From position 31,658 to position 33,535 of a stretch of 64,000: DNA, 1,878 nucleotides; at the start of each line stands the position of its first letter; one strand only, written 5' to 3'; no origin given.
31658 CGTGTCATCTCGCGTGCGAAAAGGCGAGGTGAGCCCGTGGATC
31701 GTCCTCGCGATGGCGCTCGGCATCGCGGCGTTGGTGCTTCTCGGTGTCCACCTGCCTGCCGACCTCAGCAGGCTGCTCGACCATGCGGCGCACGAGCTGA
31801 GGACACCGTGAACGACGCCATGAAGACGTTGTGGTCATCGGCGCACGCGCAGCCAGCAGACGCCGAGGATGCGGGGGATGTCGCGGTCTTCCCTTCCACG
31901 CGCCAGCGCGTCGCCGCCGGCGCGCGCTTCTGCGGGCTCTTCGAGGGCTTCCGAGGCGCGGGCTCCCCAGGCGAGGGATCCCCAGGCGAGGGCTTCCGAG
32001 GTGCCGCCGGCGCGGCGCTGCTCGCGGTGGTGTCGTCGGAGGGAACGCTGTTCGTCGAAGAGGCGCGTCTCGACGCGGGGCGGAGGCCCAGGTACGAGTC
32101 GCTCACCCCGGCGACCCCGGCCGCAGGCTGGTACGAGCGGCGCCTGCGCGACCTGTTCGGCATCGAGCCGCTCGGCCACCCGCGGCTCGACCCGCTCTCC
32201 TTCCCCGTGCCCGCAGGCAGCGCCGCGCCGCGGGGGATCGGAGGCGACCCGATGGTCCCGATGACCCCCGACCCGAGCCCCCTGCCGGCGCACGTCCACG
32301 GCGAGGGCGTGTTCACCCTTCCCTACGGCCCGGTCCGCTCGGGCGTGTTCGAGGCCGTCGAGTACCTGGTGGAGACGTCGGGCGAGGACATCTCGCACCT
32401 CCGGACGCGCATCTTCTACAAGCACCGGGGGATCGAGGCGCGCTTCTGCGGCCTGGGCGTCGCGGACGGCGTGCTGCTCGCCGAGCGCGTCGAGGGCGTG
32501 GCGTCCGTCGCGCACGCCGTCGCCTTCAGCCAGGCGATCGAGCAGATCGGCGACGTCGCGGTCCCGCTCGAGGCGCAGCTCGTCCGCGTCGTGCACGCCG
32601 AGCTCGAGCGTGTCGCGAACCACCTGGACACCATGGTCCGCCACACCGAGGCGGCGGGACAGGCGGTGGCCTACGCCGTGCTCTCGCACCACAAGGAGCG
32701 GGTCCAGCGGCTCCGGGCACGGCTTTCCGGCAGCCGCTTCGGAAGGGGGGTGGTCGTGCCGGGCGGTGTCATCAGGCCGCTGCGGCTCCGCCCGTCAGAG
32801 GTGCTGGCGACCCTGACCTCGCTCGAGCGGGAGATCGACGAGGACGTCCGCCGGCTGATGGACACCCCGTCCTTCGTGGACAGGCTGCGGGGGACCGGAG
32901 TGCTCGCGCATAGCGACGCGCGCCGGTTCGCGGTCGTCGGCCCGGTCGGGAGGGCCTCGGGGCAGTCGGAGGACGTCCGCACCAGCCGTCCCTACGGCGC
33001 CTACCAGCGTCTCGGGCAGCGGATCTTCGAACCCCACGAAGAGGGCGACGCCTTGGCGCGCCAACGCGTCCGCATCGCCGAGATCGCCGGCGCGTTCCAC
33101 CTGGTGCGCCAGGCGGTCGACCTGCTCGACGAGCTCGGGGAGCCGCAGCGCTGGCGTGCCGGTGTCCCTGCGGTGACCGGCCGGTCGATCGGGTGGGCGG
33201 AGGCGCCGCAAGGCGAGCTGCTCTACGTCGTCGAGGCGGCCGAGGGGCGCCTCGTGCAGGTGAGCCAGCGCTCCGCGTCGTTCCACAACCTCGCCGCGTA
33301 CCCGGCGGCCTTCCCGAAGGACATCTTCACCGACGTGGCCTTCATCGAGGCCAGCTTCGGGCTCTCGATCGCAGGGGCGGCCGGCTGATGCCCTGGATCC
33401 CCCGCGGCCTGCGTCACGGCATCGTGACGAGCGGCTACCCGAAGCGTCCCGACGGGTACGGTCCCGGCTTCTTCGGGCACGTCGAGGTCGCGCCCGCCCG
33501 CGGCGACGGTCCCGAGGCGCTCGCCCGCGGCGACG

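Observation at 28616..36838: Hydrogenase-4/formate-hydrogenlyase-type operon with no recognisable catalytic metal sites (Ehr-like), translationally coupled to a USP gene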

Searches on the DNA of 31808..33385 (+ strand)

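Call 90: search_rna_families(sources=[L002, L003, L008, L015, L016, L017, L010], threshold=gathering)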
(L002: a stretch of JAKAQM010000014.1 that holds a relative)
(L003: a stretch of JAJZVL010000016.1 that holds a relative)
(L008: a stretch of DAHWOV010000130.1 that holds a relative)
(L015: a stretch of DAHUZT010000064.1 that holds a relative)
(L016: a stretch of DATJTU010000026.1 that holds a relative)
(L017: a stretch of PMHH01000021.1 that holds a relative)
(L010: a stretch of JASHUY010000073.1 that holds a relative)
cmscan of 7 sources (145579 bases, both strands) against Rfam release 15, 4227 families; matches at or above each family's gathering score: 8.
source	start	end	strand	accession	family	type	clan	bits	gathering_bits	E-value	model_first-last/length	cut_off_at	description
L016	5193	5253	-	RF01734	Fluoride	Cis-reg; riboswitch;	-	46.6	34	2.2e-09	1-64/64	no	Fluoride riboswitch aptamer (crcB RNA motif)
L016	16165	16224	+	RF01734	Fluoride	Cis-reg; riboswitch;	-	46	34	3.4e-09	1-64/64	no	Fluoride riboswitch aptamer (crcB RNA motif)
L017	16175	16234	+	RF01734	Fluoride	Cis-reg; riboswitch;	-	44.7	34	8.9e-09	1-64/64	no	Fluoride riboswitch aptamer (crcB RNA motif)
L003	16962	17023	-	RF01734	Fluoride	Cis-reg; riboswitch;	-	41.3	34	1.1e-07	1-64/64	no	Fluoride riboswitch aptamer (crcB RNA motif)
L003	17150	17224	+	RF01734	Fluoride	Cis-reg; riboswitch;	-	39.8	34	3.6e-07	1-64/64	no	Fluoride riboswitch aptamer (crcB RNA motif)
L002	16892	16953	-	RF01734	Fluoride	Cis-reg; riboswitch;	-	38.9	34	6.8e-07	1-64/64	no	Fluoride riboswitch aptamer (crcB RNA motif)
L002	17140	17226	+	RF01734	Fluoride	Cis-reg; riboswitch;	-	37.3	34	2.4e-06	1-64/64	no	Fluoride riboswitch aptamer (crcB RNA motif)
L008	17109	17167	+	RF01734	Fluoride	Cis-reg; riboswitch;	-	35.9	34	6.5e-06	1-64/64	no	Fluoride riboswitch aptamer (crcB RNA motif)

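Call 115: search_rna_families(source=L062, start=6560, end=6730, threshold=evalue, max_evalue=10, show_alignments=3)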
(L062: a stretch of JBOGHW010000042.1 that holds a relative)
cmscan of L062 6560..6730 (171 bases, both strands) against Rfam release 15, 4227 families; matches with E-value up to 10: 1.
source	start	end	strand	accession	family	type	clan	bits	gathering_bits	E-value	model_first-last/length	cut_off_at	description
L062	6609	6701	+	RF01734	Fluoride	Cis-reg; riboswitch;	-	26.4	34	1e-05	1-64/64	no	Fluoride riboswitch aptamer (crcB RNA motif)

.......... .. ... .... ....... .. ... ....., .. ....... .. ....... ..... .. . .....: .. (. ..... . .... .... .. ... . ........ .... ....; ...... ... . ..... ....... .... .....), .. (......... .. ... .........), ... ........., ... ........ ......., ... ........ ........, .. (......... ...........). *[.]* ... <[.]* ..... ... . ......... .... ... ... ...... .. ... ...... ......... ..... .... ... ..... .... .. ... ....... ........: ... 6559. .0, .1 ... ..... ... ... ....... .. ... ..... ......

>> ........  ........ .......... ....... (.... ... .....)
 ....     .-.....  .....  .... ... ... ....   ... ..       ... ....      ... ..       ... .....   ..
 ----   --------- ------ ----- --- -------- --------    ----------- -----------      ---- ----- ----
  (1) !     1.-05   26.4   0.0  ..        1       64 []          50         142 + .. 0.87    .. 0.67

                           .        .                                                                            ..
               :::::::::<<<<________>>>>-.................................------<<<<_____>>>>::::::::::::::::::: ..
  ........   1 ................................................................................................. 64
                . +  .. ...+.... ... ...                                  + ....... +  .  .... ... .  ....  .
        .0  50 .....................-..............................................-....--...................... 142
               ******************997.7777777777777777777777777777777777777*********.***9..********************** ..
